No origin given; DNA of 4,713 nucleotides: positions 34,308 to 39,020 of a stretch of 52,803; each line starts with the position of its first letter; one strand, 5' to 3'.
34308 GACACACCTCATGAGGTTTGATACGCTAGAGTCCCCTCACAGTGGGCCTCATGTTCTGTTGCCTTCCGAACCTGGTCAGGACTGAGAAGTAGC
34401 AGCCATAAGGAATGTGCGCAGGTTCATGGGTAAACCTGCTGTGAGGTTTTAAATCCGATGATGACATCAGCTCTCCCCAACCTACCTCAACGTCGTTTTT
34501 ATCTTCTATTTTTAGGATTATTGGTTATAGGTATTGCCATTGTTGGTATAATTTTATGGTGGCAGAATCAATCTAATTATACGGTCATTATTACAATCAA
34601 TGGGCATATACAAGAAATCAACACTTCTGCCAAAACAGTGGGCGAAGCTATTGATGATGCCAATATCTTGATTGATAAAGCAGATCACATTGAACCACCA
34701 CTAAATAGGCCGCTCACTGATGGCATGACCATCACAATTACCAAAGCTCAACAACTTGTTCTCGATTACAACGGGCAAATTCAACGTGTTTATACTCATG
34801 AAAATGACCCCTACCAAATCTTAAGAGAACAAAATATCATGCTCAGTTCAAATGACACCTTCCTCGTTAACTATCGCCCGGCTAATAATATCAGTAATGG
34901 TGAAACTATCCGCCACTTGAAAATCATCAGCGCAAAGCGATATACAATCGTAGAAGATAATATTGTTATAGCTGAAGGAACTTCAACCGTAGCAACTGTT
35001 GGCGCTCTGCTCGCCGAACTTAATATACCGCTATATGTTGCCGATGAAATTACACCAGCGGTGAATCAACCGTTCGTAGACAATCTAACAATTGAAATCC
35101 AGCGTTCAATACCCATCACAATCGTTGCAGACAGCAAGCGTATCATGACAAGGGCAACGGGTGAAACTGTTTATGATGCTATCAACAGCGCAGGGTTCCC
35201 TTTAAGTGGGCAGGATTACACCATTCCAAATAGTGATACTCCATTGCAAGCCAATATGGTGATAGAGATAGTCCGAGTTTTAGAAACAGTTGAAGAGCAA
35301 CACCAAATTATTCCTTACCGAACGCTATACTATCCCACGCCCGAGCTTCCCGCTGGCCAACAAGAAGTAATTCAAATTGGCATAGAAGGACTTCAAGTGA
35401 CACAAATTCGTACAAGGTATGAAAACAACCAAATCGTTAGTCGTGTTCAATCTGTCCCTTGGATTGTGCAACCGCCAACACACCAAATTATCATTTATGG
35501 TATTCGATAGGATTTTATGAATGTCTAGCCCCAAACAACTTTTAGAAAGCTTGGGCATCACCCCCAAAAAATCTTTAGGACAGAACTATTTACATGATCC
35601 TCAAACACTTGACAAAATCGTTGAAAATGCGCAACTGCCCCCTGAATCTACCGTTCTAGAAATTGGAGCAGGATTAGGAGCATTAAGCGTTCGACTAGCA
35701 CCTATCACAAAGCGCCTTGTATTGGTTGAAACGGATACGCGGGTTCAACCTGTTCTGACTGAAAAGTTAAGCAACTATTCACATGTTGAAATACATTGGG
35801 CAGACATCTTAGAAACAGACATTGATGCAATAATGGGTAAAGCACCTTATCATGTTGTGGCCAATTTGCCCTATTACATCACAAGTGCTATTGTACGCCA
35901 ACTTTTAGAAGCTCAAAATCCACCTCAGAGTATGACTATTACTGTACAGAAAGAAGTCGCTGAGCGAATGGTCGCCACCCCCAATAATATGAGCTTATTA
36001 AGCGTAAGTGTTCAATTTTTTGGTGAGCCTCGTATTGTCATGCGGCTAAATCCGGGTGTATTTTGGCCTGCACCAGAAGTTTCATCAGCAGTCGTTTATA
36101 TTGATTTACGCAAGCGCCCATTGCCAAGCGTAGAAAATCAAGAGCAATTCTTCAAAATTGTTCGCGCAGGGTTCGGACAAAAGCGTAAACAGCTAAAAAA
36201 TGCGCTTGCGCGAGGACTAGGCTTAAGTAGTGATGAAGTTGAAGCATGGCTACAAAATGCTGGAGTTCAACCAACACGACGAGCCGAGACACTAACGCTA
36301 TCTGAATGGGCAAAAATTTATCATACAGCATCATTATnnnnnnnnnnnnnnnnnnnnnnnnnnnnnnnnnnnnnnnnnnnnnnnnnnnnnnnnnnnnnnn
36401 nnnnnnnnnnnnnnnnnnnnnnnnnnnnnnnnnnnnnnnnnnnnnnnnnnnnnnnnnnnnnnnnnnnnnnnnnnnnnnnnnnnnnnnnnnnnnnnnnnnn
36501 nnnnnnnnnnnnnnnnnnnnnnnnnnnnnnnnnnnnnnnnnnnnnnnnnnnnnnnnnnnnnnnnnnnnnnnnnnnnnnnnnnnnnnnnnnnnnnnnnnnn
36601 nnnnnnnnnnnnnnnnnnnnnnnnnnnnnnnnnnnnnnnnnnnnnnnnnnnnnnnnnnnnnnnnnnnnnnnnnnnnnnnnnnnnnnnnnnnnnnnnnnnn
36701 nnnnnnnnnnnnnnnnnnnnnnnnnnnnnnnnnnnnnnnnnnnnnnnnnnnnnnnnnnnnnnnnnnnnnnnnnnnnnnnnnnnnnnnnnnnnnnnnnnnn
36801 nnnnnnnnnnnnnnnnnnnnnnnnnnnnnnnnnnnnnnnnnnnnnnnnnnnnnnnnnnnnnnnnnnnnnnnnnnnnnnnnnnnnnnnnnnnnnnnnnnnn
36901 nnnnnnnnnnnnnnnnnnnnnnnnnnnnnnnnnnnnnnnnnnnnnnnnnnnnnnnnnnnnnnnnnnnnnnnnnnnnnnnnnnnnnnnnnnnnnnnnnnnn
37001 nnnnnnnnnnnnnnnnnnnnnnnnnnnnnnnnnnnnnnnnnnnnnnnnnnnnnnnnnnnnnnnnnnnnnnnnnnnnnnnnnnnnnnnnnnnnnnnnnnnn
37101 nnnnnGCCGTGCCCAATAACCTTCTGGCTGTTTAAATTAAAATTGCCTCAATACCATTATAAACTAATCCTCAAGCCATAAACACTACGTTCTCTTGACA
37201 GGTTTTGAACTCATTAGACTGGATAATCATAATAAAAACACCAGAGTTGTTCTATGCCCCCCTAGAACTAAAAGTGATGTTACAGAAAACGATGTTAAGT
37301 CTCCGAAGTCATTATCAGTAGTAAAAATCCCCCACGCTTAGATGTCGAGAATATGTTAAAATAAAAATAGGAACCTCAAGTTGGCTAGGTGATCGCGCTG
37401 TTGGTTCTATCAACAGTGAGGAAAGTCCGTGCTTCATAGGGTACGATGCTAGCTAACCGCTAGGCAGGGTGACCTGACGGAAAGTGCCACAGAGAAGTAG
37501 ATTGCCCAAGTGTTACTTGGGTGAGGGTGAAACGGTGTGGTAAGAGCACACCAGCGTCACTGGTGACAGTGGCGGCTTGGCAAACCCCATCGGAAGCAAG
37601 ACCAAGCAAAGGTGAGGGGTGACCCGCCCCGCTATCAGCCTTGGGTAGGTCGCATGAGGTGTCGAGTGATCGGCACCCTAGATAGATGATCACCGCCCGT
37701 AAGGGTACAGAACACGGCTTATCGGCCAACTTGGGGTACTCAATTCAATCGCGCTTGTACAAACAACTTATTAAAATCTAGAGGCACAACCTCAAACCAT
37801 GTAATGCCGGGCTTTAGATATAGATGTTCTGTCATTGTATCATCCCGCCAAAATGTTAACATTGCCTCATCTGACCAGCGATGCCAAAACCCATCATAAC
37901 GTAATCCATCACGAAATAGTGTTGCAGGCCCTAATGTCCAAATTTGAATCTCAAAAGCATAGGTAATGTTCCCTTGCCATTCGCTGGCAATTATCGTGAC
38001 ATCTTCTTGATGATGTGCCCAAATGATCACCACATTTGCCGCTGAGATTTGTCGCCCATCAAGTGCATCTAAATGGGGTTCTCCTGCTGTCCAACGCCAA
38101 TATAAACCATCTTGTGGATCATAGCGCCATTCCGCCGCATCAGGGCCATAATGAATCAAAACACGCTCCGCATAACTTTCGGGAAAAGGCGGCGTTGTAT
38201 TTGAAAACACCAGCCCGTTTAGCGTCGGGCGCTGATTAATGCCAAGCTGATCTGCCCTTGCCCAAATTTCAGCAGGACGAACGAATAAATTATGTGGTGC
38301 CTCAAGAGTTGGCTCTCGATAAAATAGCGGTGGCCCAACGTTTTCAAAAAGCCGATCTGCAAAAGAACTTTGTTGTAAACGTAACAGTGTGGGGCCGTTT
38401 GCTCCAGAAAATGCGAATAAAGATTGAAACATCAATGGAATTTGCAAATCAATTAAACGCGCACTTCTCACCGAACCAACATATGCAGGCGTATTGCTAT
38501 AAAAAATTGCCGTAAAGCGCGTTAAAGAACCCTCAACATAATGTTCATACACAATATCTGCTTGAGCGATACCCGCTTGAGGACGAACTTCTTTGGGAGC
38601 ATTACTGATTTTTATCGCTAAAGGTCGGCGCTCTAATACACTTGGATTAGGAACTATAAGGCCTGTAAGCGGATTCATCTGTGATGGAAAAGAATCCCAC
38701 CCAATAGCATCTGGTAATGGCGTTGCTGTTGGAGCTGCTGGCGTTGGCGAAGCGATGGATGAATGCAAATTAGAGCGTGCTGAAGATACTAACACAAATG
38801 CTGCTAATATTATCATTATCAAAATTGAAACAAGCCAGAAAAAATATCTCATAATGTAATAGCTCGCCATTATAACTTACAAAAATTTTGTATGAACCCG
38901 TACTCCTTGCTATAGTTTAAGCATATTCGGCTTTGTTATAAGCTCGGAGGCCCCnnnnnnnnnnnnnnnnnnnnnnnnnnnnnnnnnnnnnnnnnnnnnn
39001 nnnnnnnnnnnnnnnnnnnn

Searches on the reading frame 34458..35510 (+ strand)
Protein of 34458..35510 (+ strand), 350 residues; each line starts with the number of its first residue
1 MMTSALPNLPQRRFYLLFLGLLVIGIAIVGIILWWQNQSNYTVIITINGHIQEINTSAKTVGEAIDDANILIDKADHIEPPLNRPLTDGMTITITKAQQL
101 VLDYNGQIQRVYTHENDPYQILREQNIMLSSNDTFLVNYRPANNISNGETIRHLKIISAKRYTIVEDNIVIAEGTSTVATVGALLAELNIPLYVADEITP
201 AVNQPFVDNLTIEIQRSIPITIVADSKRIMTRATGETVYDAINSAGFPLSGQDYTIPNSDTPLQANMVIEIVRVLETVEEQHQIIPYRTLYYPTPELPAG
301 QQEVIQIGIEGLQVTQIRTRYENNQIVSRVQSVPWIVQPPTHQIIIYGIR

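Call 85: search_protein_families(library=pfam, max_evalue=0.00001, proteins=[window:34458-35510:+])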
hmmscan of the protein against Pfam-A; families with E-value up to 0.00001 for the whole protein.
window:34458-35510:+ (350 aa): 2 families
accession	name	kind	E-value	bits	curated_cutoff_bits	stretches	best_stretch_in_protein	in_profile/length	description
PF03990.20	DUF348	-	5.5e-24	84.1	24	1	43-83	1-41/41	G5-linked-Ubiquitin-like domain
PF07501.17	G5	-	1.2e-11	45.1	23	1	277-348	2-73/75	G5 domain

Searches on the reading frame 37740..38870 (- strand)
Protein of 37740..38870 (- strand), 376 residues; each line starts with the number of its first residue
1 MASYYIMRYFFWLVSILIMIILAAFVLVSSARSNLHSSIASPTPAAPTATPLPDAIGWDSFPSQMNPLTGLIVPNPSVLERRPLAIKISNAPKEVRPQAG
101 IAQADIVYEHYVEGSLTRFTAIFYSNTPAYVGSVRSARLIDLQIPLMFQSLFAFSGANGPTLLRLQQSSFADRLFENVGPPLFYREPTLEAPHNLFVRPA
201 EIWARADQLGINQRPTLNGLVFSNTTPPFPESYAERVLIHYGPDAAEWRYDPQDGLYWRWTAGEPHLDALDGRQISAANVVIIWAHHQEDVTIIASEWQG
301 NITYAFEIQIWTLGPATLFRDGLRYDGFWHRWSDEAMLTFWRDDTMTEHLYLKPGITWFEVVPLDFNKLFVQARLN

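Call 85: search_protein_families(library=pfam, max_evalue=0.00001, proteins=[window:37740-38870:-])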
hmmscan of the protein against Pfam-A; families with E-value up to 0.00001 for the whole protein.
window:37740-38870:- (376 aa): 2 families
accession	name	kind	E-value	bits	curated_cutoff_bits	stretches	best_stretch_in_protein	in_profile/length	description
PF11258.13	DUF3048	-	3.8e-34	118.4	25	1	68-211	1-147/148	Protein of unknown function (DUF3048) N-terminal domain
PF17479.7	DUF3048_C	-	1.4e-15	58.1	25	1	241-358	5-113/114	Protein of unknown function (DUF3048) C-terminal domain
